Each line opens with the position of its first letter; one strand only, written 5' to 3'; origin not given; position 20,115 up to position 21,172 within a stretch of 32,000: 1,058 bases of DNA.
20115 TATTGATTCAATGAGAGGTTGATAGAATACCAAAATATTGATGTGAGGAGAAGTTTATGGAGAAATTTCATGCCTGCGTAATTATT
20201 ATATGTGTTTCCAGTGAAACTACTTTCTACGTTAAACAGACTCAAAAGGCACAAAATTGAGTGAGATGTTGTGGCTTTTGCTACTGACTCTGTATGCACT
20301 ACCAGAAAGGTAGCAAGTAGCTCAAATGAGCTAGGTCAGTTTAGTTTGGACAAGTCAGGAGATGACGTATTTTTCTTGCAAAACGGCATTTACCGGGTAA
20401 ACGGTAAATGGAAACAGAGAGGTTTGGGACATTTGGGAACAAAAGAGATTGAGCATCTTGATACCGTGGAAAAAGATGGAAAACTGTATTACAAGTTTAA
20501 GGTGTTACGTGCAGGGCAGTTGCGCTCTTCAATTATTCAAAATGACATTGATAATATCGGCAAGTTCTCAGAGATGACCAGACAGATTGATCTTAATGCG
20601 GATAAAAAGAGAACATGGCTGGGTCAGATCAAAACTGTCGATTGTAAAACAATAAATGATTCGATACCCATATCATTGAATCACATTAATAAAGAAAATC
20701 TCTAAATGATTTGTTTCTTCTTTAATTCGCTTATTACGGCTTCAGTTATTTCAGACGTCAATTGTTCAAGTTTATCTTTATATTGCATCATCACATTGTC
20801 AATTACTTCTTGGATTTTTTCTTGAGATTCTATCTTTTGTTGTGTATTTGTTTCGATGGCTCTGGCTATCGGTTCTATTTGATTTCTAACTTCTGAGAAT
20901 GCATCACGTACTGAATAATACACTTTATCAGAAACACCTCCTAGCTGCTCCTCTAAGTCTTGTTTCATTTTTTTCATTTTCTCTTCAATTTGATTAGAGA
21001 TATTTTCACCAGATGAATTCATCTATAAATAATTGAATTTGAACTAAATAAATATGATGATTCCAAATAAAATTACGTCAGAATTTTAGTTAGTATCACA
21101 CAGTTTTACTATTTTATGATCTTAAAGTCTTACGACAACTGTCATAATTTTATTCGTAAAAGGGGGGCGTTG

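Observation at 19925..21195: Second, diverged and decayed casposon in tandem: repeated capture of the same aEF-2 target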

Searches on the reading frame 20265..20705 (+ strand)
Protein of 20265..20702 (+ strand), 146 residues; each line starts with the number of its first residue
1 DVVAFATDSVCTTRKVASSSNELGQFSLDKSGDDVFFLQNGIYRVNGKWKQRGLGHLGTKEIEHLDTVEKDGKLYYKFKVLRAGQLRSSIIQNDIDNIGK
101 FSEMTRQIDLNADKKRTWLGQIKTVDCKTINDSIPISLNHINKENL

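Call 8: search_protein_families(library=pfam, proteins=[window:20271-20705:+], max_evalue=0.01)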
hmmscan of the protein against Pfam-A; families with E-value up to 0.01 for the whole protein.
window:20271-20705:+ (144 aa): 0 families

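Call 25: find_homologous_proteins(query=window:20265-20702:+, max_evalue=0.001)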
Query window:20265-20702:+ (146 aa): 207 proteins with E <= 0.001 among 227 candidates; the best 120 are listed.
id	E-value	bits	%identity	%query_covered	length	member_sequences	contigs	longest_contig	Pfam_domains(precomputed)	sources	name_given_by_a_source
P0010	8.0e-60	219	71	95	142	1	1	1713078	-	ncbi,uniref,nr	ncbi:hypothetical protein [Nitrosopumilus piranensis]|uniref:Type B DNA polymerase n=1 Tax=Nitrosopu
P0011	1.1e-56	208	64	97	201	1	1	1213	-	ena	-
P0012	3.6e-56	207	60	99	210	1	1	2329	-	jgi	-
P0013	7.4e-56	206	63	100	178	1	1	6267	-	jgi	-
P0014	8.2e-56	206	62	100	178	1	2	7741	-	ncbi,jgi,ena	-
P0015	3.1e-55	204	62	100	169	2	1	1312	-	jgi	-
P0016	6.0e-55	203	65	97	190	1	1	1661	-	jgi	-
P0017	9.5e-55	202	64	98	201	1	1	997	-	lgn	-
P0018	1.7e-53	198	65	96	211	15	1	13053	-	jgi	-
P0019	2.7e-53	197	60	100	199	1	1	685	-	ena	-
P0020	3.4e-53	197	62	97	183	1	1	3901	-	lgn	-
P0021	4.0e-53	197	60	98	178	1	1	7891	-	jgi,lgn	jgi:hypothetical protein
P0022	6.3e-53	196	61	100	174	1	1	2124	-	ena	-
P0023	7.7e-53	196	62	97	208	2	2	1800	-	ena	-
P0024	8.5e-53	196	60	99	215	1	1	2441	-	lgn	-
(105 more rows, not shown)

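Call 28: find_encoding_contigs(protein=P0010, flank=8000, max_places=3)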
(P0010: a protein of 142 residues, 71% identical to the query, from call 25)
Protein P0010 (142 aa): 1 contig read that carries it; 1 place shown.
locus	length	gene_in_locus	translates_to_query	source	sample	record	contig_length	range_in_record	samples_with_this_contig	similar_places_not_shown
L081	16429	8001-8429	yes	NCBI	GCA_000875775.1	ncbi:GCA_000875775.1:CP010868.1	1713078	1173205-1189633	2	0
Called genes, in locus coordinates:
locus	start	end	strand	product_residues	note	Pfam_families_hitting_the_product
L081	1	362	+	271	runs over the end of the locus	-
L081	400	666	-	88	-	-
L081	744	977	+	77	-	-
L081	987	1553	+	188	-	-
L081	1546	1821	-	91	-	PF01927:Mut7-C (weak), PF18480:DUF5615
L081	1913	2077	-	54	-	-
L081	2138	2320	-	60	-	PF06348:DUF1059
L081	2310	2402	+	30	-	-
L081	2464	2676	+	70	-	-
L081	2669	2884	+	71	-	-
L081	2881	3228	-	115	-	-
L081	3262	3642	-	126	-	PF20364:DUF6659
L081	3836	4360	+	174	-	PF01135:PCMT (weak), PF01596:Methyltransf_3, PF13578:Methyltransf_24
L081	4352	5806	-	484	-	-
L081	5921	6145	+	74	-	-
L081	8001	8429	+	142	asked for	-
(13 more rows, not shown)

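Call 41: search_protein_representatives(protein=window:20265-20702:+)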
Query: 146 residues. Proteins with E-value up to 0.001 (for the whole library): 249; up to 1e-10: 91; up to 1e-30: 11. The best 150 are listed.
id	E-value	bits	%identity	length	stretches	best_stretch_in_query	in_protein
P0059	5.2e-51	188.3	59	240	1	2-145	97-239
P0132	1.6e-43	164.1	54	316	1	2-145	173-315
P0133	2.6e-43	163.4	64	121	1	27-144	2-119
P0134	6.4e-42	158.9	59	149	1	24-144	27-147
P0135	3.4e-41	156.5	52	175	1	2-144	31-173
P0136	9.0e-37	142.2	62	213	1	1-110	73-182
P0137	1.3e-36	141.7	48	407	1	2-142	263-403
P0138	2.1e-34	134.5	51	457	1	1-142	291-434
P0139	5.2e-34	133.3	56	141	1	1-117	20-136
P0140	1.8e-33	131.5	45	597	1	2-145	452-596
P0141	3.6e-33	130.6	63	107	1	20-116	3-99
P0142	7.3e-30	119.8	59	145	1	36-129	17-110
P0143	3.2e-29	117.7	57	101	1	24-117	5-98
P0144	1.8e-27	112.1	45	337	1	1-141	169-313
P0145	1.1e-26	109.5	42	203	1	1-140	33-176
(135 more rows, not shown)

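Call 53: find_related_loci(query=window:20265-20702:+, collection=metagenome_contigs, flank=10000)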
Query window:20265-20702:+ (146 aa) in metagenome_contigs; peptide patterns used: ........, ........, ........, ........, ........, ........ (x = any residue, [..] = any of these).
341 stretches matched a pattern; 52 encode a relative of the query (tblastn E <= 1e-3); 52 distinct loci.
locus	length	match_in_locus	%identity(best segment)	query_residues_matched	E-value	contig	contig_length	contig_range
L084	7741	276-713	62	1-146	3e-62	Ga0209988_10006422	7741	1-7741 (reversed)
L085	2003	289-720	62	1-144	2e-63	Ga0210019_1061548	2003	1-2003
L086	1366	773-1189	64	2-141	2e-63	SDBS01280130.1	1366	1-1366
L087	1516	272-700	61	1-143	8e-63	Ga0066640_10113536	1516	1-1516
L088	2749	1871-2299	61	1-143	4e-60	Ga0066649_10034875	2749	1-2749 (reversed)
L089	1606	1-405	65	6-141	3e-61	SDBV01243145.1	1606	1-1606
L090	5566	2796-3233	59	1-146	5e-59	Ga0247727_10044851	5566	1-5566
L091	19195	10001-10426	64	1-143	1e-58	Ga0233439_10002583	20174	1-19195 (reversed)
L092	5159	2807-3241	60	2-146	3e-58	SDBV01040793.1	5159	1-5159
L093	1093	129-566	59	1-146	7e-61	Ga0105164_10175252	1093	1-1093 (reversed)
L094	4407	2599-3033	57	2-146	7e-57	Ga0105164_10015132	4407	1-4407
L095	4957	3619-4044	59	1-142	7e-57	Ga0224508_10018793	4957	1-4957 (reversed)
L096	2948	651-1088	57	1-146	2e-56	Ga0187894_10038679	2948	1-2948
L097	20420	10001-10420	60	1-141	3e-55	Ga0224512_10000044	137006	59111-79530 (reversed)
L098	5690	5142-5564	57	1-141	4e-55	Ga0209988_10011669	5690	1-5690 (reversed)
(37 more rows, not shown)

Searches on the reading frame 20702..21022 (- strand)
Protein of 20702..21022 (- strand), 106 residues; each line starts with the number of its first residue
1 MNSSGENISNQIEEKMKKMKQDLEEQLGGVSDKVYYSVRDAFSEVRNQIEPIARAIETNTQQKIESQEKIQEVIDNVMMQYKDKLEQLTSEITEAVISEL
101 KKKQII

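Call 8: search_protein_families(library=pfam, proteins=[window:20702-21022:-], max_evalue=0.01)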
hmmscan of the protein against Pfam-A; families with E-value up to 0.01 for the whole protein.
window:20702-21022:- (106 aa): 6 families
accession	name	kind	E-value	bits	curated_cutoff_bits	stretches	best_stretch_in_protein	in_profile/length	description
PF01442.23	Apolipoprotein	-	1.5e-05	25.2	90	1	7-96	77-163/190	Apolipoprotein A1/A4/E domain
PF03036.21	Perilipin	-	0.00015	21.4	33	1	6-95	294-382/403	Perilipin family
PF04513.17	Baculo_PEP_C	-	0.0046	17.5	38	0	16-94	25-103/140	Baculovirus polyhedron envelope protein, PEP, C terminus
PF12777.12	MT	-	0.0056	16.2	24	1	42-104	209-270/344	Microtubule-binding stalk of dynein motor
PF07464.16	ApoLp-III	-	0.008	16.8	36.3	0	6-102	39-138/146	Apolipophorin-III precursor (apoLp-III)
PF12732.12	YtxH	-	0.0096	16.8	37.5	0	8-83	26-50/71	YtxH-like protein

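Call 26: find_homologous_proteins(query=window:20705-21022:-, max_evalue=0.001)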
Query window:20705-21022:- (106 aa): 3 proteins with E <= 0.001 among 12 candidates.
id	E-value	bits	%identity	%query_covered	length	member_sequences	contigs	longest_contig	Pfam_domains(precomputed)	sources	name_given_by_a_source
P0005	1.2e-55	203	100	100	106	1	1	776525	PF01442.24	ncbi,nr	ncbi:MAG: hypothetical protein K5785_03425 [Nitrosarchaeum sp.]|nr:hypothetical protein [Nitrosarcha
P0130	2.8e-44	167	83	100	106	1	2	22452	-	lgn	-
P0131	3.5e-43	163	80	100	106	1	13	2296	PF01442.24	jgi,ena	-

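Call 29: find_encoding_contigs(protein=P0130, flank=8000, max_places=3)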
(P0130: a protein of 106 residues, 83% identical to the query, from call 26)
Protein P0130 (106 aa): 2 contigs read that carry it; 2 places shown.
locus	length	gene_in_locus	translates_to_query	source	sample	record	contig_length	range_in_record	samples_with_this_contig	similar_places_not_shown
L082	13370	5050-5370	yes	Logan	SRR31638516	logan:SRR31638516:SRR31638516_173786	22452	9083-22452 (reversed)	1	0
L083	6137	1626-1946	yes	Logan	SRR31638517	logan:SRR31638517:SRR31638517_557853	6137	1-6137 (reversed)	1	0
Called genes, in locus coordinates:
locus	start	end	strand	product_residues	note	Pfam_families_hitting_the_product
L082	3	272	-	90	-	?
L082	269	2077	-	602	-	PF03460:NIR_SIR_ferr, PF01077:NIR_SIR, PF03460:NIR_SIR_ferr, PF01077:NIR_SIR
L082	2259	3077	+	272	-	PF01946:Thi4, PF00890:FAD_binding_2 (weak), PF01266:DAO (weak), PF01494:FAD_binding_3 (weak), PF03486:HI0933_like (weak), PF07992:Pyr_redox_2 (weak), PF12831:FAD_oxidored, PF13450:NAD_binding_8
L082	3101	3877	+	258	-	PF20565:DUF6775, PF22529:DUF7001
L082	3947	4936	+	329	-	PF00890:FAD_binding_2 (faint), PF01134:GIDA (faint), PF01266:DAO (faint), PF01494:FAD_binding_3 (faint), PF07992:Pyr_redox_2, PF13738:Pyr_redox_3, PF00070:Pyr_redox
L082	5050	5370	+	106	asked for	-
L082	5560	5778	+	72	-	-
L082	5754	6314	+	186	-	-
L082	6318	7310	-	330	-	PF00291:PALP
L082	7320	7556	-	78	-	PF01206:TusA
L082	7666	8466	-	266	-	PF25213:HVO_A0261_N, PF12802:MarR_2 (faint)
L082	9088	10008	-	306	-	PF13263:PHP_C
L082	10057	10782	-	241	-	PF01996:F420_ligase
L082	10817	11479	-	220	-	PF00702:Hydrolase, PF12710:HAD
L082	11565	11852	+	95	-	-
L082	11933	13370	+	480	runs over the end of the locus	PF00587:tRNA-synt_2b, PF03129:HGTP_anticodon, PF09180:ProRS-C_1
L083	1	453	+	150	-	?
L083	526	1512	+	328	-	PF00890:FAD_binding_2 (faint), PF01134:GIDA (faint), PF01266:DAO (faint), PF01494:FAD_binding_3 (faint), PF07992:Pyr_redox_2, PF13738:Pyr_redox_3, PF00070:Pyr_redox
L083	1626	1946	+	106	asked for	-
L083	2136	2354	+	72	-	-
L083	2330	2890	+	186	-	-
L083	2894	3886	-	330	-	PF00291:PALP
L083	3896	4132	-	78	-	PF01206:TusA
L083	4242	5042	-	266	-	PF25213:HVO_A0261_N, PF12802:MarR_2 (faint)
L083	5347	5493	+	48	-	-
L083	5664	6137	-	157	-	?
